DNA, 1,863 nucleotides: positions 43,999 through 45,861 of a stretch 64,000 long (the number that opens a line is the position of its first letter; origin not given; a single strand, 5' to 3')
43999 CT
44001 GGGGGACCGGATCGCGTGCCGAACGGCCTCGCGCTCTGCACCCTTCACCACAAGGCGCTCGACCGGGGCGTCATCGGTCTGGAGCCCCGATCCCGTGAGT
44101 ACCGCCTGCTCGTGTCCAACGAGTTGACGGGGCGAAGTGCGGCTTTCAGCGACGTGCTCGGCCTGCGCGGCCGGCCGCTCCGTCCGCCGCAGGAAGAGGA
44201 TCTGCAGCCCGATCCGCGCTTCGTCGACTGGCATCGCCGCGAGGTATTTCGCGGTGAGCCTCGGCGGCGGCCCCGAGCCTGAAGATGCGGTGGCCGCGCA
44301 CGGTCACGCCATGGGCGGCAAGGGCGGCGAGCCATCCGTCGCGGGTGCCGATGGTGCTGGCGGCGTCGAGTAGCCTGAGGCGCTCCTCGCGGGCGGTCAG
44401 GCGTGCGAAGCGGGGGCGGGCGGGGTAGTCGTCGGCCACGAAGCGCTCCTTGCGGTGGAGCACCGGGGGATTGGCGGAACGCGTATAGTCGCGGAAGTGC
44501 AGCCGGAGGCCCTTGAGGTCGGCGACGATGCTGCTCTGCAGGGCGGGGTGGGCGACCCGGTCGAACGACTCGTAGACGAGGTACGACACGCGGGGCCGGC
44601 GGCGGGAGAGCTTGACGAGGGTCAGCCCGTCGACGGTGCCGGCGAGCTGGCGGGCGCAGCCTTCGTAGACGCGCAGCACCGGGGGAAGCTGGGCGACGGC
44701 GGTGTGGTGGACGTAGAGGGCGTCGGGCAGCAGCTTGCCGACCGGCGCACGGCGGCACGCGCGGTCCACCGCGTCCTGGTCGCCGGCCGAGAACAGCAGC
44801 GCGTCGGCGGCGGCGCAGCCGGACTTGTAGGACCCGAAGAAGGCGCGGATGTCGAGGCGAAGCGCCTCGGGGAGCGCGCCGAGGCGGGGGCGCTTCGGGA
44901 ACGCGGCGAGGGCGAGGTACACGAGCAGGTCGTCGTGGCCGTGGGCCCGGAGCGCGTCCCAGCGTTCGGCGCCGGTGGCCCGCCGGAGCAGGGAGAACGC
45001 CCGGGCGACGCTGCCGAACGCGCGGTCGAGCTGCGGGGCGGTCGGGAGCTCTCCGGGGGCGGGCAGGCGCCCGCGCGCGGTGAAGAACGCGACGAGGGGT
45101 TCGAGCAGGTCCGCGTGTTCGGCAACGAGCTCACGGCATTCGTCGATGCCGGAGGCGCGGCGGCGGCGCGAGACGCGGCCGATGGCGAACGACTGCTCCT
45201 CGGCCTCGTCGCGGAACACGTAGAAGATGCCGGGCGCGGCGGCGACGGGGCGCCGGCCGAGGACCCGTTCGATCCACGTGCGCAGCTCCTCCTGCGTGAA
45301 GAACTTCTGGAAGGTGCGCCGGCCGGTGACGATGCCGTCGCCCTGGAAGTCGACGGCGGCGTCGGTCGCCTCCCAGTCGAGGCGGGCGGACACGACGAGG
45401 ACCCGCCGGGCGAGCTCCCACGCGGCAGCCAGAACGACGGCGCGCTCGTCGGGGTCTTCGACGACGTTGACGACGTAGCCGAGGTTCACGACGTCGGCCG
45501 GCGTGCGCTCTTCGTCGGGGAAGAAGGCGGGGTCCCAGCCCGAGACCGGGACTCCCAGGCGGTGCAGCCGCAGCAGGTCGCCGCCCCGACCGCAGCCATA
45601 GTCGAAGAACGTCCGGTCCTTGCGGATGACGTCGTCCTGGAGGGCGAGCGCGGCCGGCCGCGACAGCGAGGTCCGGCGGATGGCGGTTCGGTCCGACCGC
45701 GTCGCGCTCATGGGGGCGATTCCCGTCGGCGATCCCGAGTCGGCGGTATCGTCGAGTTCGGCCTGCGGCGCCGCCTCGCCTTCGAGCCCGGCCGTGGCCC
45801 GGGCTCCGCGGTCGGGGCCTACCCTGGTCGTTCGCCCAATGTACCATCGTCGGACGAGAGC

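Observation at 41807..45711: VapBC plus two unknown small proteins plus modified-DNA-sensing HNH nuclease in one coupled operon, converging on a phosphorothioation-associated-type methyltransferase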

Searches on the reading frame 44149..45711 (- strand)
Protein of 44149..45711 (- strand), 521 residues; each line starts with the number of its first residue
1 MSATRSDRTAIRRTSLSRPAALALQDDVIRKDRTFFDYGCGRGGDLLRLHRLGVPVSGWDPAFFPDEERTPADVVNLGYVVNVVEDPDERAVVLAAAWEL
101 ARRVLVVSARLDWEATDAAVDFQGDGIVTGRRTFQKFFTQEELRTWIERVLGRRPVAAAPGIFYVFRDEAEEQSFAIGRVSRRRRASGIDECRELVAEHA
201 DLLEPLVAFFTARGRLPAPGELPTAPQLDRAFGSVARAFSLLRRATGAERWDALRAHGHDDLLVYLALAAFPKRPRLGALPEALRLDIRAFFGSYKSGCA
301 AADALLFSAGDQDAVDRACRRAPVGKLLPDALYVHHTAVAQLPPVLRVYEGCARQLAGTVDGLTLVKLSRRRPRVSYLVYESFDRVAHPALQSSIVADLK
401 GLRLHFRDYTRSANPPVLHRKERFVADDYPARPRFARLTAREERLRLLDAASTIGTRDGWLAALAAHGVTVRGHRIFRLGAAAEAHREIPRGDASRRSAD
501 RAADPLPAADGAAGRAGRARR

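Call 5: search_protein_families(library=pfam, proteins=[window:44149-45711:-], max_evalue=0.01)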
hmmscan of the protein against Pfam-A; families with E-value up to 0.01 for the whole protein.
window:44149-45711:- (521 aa): 1 family
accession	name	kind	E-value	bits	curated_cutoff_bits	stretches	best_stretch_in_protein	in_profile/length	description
PF13489.12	Methyltransf_23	-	0.0027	17.9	27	0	29-149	20-156/164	Methyltransferase domain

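Call 6: search_protein_families(library=ncbifam, proteins=[window:44149-45711:-], max_evalue=0.01)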
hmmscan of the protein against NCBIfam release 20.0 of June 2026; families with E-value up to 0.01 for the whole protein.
window:44149-45711:- (521 aa): 1 family
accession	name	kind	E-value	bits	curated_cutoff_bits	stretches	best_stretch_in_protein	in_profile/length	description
TIGR04096.1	dnd_rel_methyl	subfamily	2.3e-172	574.1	150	1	7-477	5-476/478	DNA phosphorothioation-associated putative methyltransferase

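Call 7: search_protein_families(library=padloc, proteins=[window:44149-45711:-], max_evalue=0.01)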
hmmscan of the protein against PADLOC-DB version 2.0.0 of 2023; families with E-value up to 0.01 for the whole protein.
window:44149-45711:- (521 aa): 0 families

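Call 50: find_related_loci(query=A6, collection=metagenome_contigs, flank=10000)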
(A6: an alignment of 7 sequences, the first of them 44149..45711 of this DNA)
Query A6 (521 aa) in metagenome_contigs; peptide patterns used: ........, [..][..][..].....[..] (x = any residue, [..] = any of these).
600 stretches matched a pattern (row limit reached: there are more); 447 encode a relative of the query (tblastn E <= 1e-3); the best 80 are kept; 80 distinct loci.
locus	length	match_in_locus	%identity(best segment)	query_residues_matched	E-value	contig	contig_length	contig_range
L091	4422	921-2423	76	1-498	0e+0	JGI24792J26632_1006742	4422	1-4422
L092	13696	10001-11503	76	1-498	0e+0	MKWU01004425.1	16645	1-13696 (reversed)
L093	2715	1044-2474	83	1-477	0e+0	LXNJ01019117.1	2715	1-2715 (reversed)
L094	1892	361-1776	56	8-478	5e-178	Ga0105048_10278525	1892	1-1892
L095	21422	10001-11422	53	8-481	1e-158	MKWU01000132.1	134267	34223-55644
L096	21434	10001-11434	54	2-479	1e-158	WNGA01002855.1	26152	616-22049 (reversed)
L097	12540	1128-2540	55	8-478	6e-158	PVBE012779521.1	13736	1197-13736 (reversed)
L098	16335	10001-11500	51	9-510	2e-157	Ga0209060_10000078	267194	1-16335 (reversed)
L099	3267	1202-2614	53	8-478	1e-162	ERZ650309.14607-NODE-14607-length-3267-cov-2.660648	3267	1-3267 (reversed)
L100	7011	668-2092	54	3-477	5e-155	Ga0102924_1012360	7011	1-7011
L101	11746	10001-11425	51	9-481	2e-150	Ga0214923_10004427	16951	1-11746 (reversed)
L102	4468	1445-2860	51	8-480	2e-153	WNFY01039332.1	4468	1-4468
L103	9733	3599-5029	53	8-478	6e-150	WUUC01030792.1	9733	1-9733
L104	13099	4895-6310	52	8-479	6e-149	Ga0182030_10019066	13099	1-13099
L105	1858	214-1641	51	2-479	3e-160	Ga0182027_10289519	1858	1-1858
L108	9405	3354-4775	50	8-481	2e-147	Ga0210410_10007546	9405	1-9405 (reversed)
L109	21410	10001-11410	52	8-476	4e-147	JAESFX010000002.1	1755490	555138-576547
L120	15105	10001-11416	49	7-478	2e-144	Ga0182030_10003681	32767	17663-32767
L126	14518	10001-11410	50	8-476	2e-142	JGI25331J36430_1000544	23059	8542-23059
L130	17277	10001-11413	47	8-478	3e-141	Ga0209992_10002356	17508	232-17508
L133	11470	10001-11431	50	1-478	1e-140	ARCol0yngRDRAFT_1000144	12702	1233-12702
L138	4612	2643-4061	49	7-479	1e-141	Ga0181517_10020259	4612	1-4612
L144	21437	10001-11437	44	1-479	7e-138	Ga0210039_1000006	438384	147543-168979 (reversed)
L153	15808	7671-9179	45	8-512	2e-136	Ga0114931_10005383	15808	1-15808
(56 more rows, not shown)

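Call 56: search_protein_families(library=ncbifam, proteins=[L144:8815-9993:+, L138:236-2233:+, L153:5138-6247:-, L120:9588-9989:+, L126:6067-7605:+, L108:4864-5892:+, L133:5063-8569:-, L109:4124-4963:+, L109:4968-7094:+, L130:5965-6384:+], max_evalue=0.00001)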
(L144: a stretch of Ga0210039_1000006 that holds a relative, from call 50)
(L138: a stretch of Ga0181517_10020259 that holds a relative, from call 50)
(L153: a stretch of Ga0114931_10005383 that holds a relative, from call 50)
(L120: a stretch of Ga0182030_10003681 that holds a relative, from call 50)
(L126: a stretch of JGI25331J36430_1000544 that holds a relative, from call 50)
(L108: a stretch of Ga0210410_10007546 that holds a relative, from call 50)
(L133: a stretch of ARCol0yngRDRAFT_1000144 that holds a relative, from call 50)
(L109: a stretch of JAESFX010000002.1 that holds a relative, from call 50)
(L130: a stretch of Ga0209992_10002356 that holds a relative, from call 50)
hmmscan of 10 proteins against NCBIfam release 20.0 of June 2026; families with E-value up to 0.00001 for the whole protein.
L144:8815-9993:+ (393 aa): 17 families
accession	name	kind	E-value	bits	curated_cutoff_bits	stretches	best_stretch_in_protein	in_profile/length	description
NF010611.0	PRK14012.1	equivalog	7e-111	371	548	1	12-391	7-385/406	IscS subfamily cysteine desulfurase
TIGR03402.1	FeS_nifS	equivalog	1.3e-109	366.5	530.75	1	12-380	1-365/379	cysteine desulfurase NifS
TIGR02006.1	IscS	equivalog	3.7e-109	365.4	643.2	1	12-391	5-381/402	IscS subfamily cysteine desulfurase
TIGR03235.1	DNA_S_dndA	equivalog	5.2e-105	351.6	480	1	13-365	1-353/353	cysteine desulfurase DndA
TIGR03403.1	nifS_epsilon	equivalog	2.1e-83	280.3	587.7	1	12-391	1-379/382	NifS family cysteine desulfurase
NF002806.0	PRK02948.1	subfamily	1.3e-72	244.9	304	1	12-379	2-366/381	IscS subfamily cysteine desulfurase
TIGR01977.1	am_tr_V_EF2568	hypoth_equivalog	9e-50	169.7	377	1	12-381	1-373/376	cysteine desulfurase family protein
TIGR01979.1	sufS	subfamily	2e-42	145.5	475.1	1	2-388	10-398/403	SufS family cysteine desulfurase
NF041166.1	f2_encap_cargo1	exception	5.9e-28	98.3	800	1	10-241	245-476/623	family 2A encapsulin nanocompartment cargo protein cysteine desulfurase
NF040779.1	Sec_lyase_SclA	exception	6.3e-27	94.5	525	1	12-380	1-372/378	selenocysteine lyase SclA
NF006791.0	PRK09295.1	equivalog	7.3e-23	81.3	661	1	3-240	16-253/406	cysteine desulfurase SufS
NF008126.0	PRK10874.1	equivalog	2.6e-22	79.5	607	1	7-241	16-250/401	cysteine desulfurase CsdA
TIGR03392.1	FeS_syn_CsdA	equivalog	2.8e-22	79.4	493.6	1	8-340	14-359/398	cysteine desulfurase CsdA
TIGR01976.1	am_tr_V_VC1184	hypoth_equivalog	4.3e-15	55.9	352.35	1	10-226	18-231/401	cysteine desulfurase-like protein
TIGR04343.1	egtE_PLP_lyase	equivalog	6.8e-13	48.2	400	1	52-231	52-220/370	ergothioneine biosynthesis PLP-dependent enzyme EgtE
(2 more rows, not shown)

L138:236-2233:+ (666 aa): 4 families
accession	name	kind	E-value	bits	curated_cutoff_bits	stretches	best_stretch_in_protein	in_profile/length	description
TIGR03185.1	DNA_S_dndD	equivalog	3.1e-184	614.1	245.85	1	1-658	1-650/650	DNA sulfur modification protein DndD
NF002572.0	PRK02224.1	equivalog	4.8e-11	41.7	1087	1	401-624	622-856/888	DNA double-strand break repair ATPase Rad50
TIGR00618.1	sbcc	subfamily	1.6e-08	33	478.5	1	5-69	5-67/1043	exonuclease subunit SbcC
NF045487.1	ASRP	equivalog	2.2e-06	26.6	300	1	394-605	347-577/593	archaea-specific SMC-related protein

L153:5138-6247:- (370 aa): 2 families
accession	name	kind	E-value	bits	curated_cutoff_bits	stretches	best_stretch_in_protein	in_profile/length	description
TIGR03233.1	DNA_S_dndB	equivalog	7.9e-155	515.3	328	1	4-357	1-355/355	DNA sulfur modification protein DndB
TIGR03187.1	DGQHR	domain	3.9e-77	259.7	58.85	1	12-286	2-275/276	DGQHR domain-containing protein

L120:9588-9989:+ (134 aa): 1 family
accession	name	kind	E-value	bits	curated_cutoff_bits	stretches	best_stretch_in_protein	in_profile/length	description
TIGR03184.1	DNA_S_dndE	equivalog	8.2e-34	116.2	71.85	1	6-109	1-103/104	DNA sulfur modification protein DndE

L126:6067-7605:+ (513 aa): 6 families
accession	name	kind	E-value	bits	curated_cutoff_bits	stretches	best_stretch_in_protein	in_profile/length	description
NF005316.0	PRK06850.1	equivalog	3.6e-205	682.5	536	1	19-484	9-477/505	hypothetical protein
TIGR03183.1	DNA_S_dndC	equivalog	7.2e-201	667.9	290.4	1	28-463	2-446/447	DNA phosphorothioation system sulfurtransferase DndC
NF006351.0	PRK08576.1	equivalog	5.8e-11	41.6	290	1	42-225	237-380/436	hypothetical protein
NF010367.0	PRK13795.1-2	equivalog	7.9e-10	37.8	456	1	40-229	243-398/584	hypothetical protein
NF010366.0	PRK13795.1-1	equivalog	8.4e-09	34.1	745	1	40-223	267-420/667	hypothetical protein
NF010368.0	PRK13795.1-3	equivalog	1e-08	33.9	588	1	39-230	247-404/635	hypothetical protein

L108:4864-5892:+ (343 aa): 0 families

L133:5063-8569:- (1169 aa): 1 family
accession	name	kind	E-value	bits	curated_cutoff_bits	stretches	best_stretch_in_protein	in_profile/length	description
NF033441.0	BREX_BrxC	hypoth_equivalog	1.6e-06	26.7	400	0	32-108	35-117/1173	BREX system P-loop protein BrxC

L109:4124-4963:+ (280 aa): 6 families
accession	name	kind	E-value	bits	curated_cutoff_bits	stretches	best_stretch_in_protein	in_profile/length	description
NF006327.0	PRK08557.1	equivalog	6.1e-14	51.6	366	1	7-196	188-381/415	hypothetical protein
NF010367.0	PRK13795.1-2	equivalog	1.1e-13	50.5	456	1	6-190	248-436/584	hypothetical protein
NF010366.0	PRK13795.1-1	equivalog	1.5e-11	43.2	745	1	7-192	273-466/667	hypothetical protein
NF010368.0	PRK13795.1-3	equivalog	1.8e-10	39.8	588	1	7-190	254-441/635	hypothetical protein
NF006351.0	PRK08576.1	equivalog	3.8e-10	39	290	1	7-176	241-408/436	hypothetical protein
NF010369.0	PRK13795.1-4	equivalog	3.5e-09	35.4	1086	1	7-97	258-348/633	hypothetical protein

L109:4968-7094:+ (709 aa): 3 families
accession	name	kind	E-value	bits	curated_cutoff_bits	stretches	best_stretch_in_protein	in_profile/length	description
TIGR04095.1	dnd_restrict_1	equivalog_domain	6e-110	368.3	600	1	261-701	3-446/451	DNA phosphorothioation system restriction enzyme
NF010337.0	PRK13766.1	equivalog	1.9e-09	36.2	610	0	288-336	32-79/781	Hef nuclease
NF045503.1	repair_heli_XPB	equivalog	2.7e-07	29.5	610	0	275-499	188-401/548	DNA repair helicase XPB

L130:5965-6384:+ (140 aa): 0 families

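Call 61: list_cluster_members(proteins=[P0015, P0001, P0158, window:44149-45711:-, window:42049-42510:+, window:41807-42049:+])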
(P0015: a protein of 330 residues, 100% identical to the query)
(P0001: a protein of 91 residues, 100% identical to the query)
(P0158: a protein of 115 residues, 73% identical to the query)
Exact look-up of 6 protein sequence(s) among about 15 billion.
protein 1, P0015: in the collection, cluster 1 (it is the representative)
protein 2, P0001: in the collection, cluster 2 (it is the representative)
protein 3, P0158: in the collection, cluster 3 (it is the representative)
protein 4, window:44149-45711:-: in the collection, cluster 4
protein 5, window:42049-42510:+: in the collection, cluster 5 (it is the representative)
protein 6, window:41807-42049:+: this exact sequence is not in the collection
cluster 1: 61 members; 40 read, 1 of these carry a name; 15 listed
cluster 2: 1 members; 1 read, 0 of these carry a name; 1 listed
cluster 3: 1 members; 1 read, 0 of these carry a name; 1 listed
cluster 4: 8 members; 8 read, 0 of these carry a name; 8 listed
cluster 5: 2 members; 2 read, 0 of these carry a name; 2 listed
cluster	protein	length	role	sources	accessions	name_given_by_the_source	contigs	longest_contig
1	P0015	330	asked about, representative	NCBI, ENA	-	-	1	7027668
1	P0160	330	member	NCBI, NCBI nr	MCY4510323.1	MAG: HNH endonuclease [Acidobacteria bacterium] | HNH endonuclease [Acidobacteriota bacterium]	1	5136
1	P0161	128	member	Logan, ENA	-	-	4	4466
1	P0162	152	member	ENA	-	-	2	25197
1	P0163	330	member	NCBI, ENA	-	-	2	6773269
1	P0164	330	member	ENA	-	-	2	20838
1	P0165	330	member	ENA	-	-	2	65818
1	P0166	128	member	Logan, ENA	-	-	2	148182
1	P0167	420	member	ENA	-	-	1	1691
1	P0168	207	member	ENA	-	-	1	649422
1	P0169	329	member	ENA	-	-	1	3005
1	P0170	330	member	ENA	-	-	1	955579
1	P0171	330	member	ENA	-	-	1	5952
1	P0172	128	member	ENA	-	-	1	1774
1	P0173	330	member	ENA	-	-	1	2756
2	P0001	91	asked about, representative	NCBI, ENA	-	-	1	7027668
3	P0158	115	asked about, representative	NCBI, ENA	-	-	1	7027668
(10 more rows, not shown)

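Call 74: search_solved_structures(query=A6, max_evalue=1)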
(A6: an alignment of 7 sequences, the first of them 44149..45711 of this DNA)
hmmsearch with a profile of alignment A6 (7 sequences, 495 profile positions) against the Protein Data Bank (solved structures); distinct sequences matched with E-value up to 1: 20.
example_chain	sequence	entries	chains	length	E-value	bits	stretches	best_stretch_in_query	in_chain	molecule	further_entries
4nec_A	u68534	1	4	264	0.003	19.6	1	19-86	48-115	Putative SAM-dependent methyltransferase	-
9mg6_A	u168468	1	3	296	0.0065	18.5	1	16-61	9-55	mRNA cap guanine-N7 methyltransferase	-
9mg5_A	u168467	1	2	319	0.008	18.2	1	14-61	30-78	mRNA cap guanine-N7 methyltransferase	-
9mg4_A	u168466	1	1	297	0.0095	17.9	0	16-61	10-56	mRNA cap guanine-N7 methyltransferase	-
2i6g_A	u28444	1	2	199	0.064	15.2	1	27-72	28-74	Putative methyltransferase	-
8gdu_A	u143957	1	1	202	0.067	15.1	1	25-81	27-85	Methyltransferase domain-containing protein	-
6mro_A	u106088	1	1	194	0.1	14.6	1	25-70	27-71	methyl transferase from Methanosarcina acetivorans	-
1ri1_A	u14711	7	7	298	0.13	14.2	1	30-61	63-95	mRNA CAPPING ENZYME | mRNA cap guanine-N7 methyltransferase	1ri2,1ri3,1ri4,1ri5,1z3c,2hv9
9dbd_A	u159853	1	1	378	0.14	14.1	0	72-101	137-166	Tet4 Variant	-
2xva_A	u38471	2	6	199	0.24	13.3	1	27-62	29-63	TELLURITE RESISTANCE PROTEIN TEHB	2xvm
4dq0_A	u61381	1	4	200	0.26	13.2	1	27-62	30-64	Tellurite resistance protein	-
9w6x_A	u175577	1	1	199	0.3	13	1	33-60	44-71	YtkW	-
9dbf_A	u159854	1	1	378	0.55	12.1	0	72-101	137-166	Tet4 Variant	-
3m70_A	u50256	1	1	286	0.61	12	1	33-61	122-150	Tellurite resistance protein tehB homolog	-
5e9j_A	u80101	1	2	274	0.78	11.6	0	30-54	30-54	mRNA cap guanine-N7 methyltransferase,mRNA cap guanine-N7 methyltransferase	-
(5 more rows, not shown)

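Call 77: search_protein_families(library=ncbifam, proteins=[L092:5498-6709:+, L092:6709-7923:+, L092:7923-8591:+, L092:8090-9328:+, L092:9338-9892:+, L092:11351-12535:-, L092:12584-13369:-], max_evalue=0.0001)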
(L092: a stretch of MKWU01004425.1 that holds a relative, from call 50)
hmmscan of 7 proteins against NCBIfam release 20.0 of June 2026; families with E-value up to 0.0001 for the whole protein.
L092:5498-6709:+ (404 aa): 0 families

L092:6709-7923:+ (405 aa): 0 families

L092:7923-8591:+ (223 aa): 0 families

L092:8090-9328:+ (413 aa): 0 families

L092:9338-9892:+ (185 aa): 0 families

L092:11351-12535:- (395 aa): 19 families
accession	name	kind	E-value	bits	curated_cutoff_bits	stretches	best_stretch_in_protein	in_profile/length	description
NF010611.0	PRK14012.1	equivalog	2.2e-58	198.1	548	2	1-116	100-214/406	IscS subfamily cysteine desulfurase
TIGR02006.1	IscS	equivalog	3e-56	191.1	643.2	2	2-116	97-210/402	IscS subfamily cysteine desulfurase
TIGR03235.1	DNA_S_dndA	equivalog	3.8e-48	164.6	480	2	1-116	92-206/353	cysteine desulfurase DndA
TIGR03402.1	FeS_nifS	equivalog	7.6e-45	153.3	530.75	2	1-116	90-204/379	cysteine desulfurase NifS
NF002806.0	PRK02948.1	subfamily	1e-36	126.7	304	2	1-116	92-206/381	IscS subfamily cysteine desulfurase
TIGR03403.1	nifS_epsilon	equivalog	4.3e-33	114.7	587.7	1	2-116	95-208/382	NifS family cysteine desulfurase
TIGR01977.1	am_tr_V_EF2568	hypoth_equivalog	3.1e-22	79.1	377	1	1-116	90-206/376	cysteine desulfurase family protein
TIGR01979.1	sufS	subfamily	4.5e-19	68.6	475.1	1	2-116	113-227/403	SufS family cysteine desulfurase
NF041166.1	f2_encap_cargo1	exception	5.8e-16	58.7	800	1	3-116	341-454/623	family 2A encapsulin nanocompartment cargo protein cysteine desulfurase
NF040779.1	Sec_lyase_SclA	exception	2.4e-14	53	525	1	1-111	89-199/378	selenocysteine lyase SclA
NF006791.0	PRK09295.1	equivalog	2.2e-13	50.1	661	1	3-116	119-232/406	cysteine desulfurase SufS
TIGR01976.1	am_tr_V_VC1184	hypoth_equivalog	2.4e-11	43.5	352.35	1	3-115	112-225/401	cysteine desulfurase-like protein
NF006810.0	PRK09331.1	subfamily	5e-10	38.7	301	1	47-112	160-224/397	Sep-tRNA:Cys-tRNA synthetase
NF008126.0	PRK10874.1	equivalog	5.7e-10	38.9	607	1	41-116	154-228/401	cysteine desulfurase CsdA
TIGR03392.1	FeS_syn_CsdA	equivalog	2.4e-09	36.8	493.6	1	39-116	149-225/398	cysteine desulfurase CsdA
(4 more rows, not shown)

L092:12584-13369:- (262 aa): 0 families
